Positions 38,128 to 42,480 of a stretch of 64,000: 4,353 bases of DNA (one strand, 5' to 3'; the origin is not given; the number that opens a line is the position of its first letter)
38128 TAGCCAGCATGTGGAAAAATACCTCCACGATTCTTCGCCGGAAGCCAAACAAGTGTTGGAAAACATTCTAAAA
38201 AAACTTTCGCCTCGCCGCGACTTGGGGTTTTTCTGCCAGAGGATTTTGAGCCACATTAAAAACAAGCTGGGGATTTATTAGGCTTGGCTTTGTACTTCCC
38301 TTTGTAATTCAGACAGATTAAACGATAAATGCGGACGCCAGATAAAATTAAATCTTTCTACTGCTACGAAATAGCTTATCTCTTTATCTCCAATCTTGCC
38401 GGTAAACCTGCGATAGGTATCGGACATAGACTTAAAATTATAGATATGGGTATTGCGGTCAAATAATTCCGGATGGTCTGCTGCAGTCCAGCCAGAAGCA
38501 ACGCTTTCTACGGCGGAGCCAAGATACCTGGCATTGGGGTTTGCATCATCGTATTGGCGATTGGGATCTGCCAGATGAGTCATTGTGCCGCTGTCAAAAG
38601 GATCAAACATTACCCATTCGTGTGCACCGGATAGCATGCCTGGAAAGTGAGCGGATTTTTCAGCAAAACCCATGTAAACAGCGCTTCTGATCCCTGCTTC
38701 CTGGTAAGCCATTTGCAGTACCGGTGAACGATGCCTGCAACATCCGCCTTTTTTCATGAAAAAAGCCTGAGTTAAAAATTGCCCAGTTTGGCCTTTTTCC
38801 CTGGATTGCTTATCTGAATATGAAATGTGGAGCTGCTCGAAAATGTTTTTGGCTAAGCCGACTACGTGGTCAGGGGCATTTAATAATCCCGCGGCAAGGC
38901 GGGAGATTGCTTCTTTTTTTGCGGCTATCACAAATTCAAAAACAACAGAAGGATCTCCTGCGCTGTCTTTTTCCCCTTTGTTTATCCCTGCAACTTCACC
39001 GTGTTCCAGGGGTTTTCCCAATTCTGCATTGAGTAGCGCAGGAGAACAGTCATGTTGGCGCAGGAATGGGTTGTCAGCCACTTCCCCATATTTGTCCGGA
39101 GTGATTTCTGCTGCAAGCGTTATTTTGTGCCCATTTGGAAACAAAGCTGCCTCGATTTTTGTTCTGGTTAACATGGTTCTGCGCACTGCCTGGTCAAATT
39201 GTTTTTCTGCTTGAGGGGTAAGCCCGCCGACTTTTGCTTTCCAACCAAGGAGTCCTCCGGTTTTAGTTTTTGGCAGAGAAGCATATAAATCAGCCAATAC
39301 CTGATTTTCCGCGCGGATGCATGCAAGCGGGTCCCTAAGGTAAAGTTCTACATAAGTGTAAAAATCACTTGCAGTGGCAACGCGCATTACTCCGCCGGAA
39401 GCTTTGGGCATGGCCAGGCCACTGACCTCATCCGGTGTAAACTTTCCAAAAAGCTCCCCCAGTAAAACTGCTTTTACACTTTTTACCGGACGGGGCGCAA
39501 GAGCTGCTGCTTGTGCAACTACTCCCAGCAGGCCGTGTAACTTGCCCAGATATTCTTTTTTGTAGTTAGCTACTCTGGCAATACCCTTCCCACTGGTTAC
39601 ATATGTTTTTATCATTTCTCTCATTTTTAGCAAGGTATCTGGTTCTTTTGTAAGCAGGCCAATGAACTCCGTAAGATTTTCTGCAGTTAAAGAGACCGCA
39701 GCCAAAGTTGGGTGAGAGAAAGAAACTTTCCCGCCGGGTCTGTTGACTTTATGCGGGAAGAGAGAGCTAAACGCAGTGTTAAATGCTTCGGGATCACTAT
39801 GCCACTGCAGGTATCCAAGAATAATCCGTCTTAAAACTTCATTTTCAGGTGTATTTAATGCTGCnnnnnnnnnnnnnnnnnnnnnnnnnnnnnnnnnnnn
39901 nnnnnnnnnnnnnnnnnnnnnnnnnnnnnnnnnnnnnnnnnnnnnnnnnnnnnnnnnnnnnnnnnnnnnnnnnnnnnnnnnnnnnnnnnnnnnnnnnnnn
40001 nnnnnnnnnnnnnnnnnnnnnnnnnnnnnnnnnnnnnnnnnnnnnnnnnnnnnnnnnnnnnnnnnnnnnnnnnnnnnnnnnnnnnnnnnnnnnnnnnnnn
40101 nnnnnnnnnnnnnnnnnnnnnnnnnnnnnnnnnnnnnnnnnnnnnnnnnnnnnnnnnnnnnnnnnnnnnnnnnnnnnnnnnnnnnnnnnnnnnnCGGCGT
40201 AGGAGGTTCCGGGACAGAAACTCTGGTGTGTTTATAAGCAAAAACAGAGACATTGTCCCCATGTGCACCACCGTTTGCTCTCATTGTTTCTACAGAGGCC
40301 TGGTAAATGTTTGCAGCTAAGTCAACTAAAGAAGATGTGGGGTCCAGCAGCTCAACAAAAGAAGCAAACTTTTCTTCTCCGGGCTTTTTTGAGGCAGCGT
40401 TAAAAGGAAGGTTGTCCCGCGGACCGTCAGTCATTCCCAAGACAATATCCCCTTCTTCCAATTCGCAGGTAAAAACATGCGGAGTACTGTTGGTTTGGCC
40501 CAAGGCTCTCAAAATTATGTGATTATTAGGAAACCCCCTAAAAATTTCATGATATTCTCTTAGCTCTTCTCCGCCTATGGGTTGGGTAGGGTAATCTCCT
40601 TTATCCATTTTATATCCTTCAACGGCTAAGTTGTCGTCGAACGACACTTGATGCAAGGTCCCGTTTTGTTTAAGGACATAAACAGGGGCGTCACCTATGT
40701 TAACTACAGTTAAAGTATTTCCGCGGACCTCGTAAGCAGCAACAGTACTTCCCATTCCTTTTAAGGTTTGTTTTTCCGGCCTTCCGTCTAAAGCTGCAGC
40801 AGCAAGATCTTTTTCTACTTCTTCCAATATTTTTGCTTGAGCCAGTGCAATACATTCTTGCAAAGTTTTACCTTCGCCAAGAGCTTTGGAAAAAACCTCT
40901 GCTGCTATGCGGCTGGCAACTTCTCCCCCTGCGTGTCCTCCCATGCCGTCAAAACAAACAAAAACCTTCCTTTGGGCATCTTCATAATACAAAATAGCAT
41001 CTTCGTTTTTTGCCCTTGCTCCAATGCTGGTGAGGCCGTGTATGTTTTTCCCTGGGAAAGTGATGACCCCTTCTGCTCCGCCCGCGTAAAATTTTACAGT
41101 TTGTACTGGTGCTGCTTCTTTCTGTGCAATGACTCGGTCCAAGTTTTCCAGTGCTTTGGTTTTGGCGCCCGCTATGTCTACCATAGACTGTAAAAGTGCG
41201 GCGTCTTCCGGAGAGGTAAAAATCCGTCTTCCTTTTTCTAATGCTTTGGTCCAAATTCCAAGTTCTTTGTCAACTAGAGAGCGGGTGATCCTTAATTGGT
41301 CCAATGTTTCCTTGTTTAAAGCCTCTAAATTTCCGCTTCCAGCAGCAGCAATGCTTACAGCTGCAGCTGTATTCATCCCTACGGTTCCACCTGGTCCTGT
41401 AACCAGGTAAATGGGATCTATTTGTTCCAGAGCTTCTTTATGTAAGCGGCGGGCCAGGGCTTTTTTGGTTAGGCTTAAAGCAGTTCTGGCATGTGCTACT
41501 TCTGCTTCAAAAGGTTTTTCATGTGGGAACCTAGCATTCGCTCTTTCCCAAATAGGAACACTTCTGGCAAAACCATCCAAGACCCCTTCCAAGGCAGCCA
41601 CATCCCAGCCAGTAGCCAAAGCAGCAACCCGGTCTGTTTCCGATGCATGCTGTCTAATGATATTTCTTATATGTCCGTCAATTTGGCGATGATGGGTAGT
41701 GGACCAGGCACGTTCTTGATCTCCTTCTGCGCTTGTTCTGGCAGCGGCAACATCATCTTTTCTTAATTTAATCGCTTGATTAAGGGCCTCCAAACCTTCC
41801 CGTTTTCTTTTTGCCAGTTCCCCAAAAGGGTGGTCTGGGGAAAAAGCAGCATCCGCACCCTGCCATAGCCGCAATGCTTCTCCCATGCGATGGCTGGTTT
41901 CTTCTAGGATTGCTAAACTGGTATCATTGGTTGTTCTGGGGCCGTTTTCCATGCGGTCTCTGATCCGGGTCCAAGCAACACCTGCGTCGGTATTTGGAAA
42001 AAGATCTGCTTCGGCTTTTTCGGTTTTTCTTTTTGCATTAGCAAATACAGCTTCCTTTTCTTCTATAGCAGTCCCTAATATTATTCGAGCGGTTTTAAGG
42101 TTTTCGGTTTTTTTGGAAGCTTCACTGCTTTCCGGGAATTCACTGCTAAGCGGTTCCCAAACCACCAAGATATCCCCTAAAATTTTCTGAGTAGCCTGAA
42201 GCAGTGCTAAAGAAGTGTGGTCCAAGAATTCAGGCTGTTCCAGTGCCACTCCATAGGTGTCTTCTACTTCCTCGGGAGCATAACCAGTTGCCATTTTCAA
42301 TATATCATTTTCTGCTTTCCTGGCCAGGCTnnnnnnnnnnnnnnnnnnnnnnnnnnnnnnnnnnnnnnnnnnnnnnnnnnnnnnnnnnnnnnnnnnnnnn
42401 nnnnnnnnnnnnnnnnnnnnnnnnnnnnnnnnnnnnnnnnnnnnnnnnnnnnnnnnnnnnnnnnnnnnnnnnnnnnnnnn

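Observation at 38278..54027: ~16-kb island of four co-oriented giant genes forming a paralogous family with a modular architecture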

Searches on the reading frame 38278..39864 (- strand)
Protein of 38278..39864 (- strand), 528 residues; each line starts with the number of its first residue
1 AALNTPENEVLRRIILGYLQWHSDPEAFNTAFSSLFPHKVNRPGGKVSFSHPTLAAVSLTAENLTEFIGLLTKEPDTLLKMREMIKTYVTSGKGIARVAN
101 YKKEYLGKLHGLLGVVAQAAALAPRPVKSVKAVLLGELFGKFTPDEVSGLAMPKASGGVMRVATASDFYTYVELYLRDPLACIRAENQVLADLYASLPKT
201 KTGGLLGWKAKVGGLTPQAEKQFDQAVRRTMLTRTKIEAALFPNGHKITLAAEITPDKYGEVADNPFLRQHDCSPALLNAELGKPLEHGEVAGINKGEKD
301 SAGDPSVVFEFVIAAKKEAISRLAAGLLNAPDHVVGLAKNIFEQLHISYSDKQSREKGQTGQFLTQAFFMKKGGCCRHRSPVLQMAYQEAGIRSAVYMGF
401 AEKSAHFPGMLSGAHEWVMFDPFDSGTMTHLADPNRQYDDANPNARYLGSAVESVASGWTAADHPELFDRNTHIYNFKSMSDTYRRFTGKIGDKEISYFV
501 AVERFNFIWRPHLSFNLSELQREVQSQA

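Call 43: find_homologous_proteins(query=window:38278-39864:-, max_evalue=0.01)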
Query window:38278-39864:- (528 aa): 1 proteins with E <= 0.01 among 8000 candidates.
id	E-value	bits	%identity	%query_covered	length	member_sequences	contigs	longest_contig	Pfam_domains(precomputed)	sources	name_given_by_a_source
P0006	2.0e-134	467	62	66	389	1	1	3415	-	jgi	jgi:hypothetical protein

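Call 45: find_encoding_contigs(protein=P0006, flank=10000)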
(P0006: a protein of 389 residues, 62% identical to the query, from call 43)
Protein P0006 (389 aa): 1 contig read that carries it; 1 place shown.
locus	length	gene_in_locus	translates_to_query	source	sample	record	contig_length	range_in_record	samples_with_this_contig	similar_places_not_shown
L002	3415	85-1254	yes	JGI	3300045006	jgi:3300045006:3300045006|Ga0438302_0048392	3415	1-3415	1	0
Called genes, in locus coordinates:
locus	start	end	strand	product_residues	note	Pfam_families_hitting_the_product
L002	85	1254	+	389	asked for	-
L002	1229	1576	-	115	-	-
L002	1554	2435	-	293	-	PF13620:CarboxypepD_reg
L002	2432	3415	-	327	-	?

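Call 56: search_protein_families(library=pfam, proteins=[P0006], max_evalue=1)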
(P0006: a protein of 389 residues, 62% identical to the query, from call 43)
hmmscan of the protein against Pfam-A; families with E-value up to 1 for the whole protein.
P0006 (389 aa): 0 families

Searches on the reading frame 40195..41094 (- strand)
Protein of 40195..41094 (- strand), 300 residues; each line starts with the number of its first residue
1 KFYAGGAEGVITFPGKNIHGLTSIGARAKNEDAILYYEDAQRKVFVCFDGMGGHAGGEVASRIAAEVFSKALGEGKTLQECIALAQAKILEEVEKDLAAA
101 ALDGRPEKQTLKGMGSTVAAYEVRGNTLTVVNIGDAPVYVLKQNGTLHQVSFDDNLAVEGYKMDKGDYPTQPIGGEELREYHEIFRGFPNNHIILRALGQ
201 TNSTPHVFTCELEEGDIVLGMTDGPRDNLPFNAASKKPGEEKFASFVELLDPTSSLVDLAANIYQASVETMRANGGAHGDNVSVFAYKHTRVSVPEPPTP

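Call 78: search_solved_structures(query=window:40195-41094:-, max_evalue=0.00001, show_alignments=3)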
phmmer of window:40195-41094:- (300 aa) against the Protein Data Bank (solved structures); distinct sequences matched with E-value up to 0.00001: 15.
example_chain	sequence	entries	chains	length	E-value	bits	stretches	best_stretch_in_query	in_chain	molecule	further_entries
1txo_A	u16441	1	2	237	1.9e-11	47.2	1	26-167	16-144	Putative Bacterial Enzyme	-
2cm1_A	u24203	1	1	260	2.4e-11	46.9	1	26-167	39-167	SERINE THREONINE PROTEIN PHOSPHATASE PSTP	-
2pk0_A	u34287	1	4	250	1.2e-10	44.6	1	19-228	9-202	Serine/threonine protein phosphatase Stp1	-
5iti_A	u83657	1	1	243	1.3e-10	44.5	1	17-232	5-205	Protein serin-threonin phosphatase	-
2j82_A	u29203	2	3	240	1.6e-10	44.2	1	18-231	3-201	PROTEIN SERINE-THREONINE PHOSPHATASE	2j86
6ihl_A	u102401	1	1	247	1.8e-10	44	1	27-155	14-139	Phosphorylated protein phosphatase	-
6ihs_A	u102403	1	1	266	1.8e-10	44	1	26-155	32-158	Phosphorylated protein phosphatase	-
6ihw_A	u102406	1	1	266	2.1e-10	43.8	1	26-155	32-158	Phosphorylated protein phosphatase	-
6ihr_A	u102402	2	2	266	2.1e-10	43.8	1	26-155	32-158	Phosphorylated protein phosphatase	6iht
6ihv_A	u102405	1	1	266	2.1e-10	43.8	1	26-155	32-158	Phosphorylated protein phosphatase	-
5f1m_A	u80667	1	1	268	2.4e-10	43.7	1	27-155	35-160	Phosphorylated protein phosphatase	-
6ihu_A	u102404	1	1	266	2.9e-10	43.4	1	26-155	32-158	Phosphorylated protein phosphatase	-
2xzv_A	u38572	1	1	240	1.2e-09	41.4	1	18-159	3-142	PROTEIN SERIN-THREONIN PHOSPHATASE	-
2y09_A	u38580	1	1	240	1.7e-09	40.8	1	18-230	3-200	PROTEIN SERIN-THREONIN PHOSPHATASE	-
5d2u_A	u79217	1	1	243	3.4e-09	39.9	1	17-232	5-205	Protein serin-threonin phosphatase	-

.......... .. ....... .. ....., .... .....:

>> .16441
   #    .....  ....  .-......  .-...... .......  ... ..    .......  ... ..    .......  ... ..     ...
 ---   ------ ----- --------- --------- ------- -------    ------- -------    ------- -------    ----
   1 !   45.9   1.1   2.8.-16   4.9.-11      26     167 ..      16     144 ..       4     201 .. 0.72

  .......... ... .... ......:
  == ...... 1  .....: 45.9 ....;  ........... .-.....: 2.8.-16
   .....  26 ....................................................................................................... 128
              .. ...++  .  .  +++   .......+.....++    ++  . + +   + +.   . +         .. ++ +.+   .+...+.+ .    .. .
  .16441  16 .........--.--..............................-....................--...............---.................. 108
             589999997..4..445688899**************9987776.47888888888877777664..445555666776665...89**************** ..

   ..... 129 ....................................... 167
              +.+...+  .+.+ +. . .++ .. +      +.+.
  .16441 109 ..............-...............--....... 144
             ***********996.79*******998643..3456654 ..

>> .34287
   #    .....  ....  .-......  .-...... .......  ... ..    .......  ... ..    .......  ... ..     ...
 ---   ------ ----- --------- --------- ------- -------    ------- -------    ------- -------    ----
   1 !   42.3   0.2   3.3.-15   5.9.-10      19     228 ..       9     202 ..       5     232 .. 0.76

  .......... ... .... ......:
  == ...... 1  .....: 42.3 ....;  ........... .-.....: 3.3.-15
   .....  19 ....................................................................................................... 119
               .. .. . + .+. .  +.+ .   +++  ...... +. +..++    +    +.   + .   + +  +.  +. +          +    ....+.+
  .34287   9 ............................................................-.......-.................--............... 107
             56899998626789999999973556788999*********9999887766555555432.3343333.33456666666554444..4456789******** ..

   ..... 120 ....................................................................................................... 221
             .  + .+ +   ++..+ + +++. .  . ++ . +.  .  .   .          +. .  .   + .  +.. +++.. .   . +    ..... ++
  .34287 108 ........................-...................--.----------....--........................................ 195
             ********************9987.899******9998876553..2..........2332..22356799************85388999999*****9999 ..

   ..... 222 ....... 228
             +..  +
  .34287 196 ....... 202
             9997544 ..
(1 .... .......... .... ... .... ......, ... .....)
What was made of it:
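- On PP2C/PPM phosphatases: The alignment to PstP and Stp1 shows NED, DGMGGH, GMGST, IGD and TDG (call 78).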

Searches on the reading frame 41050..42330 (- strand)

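Call 56: search_protein_families(library=pfam, proteins=[window:41050-42330:-], max_evalue=1)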
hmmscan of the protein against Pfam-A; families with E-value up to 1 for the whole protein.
window:41050-42330:- (427 aa): 2 families
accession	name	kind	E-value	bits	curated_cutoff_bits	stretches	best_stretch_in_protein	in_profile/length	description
PF16591.11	HBM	-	0.053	13.4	29.8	1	353-407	46-100/254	Helical bimodular sensor domain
PF15948.10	DUF4756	-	0.08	13.3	25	0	43-108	59-125/158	Domain of unknown function (DUF4756)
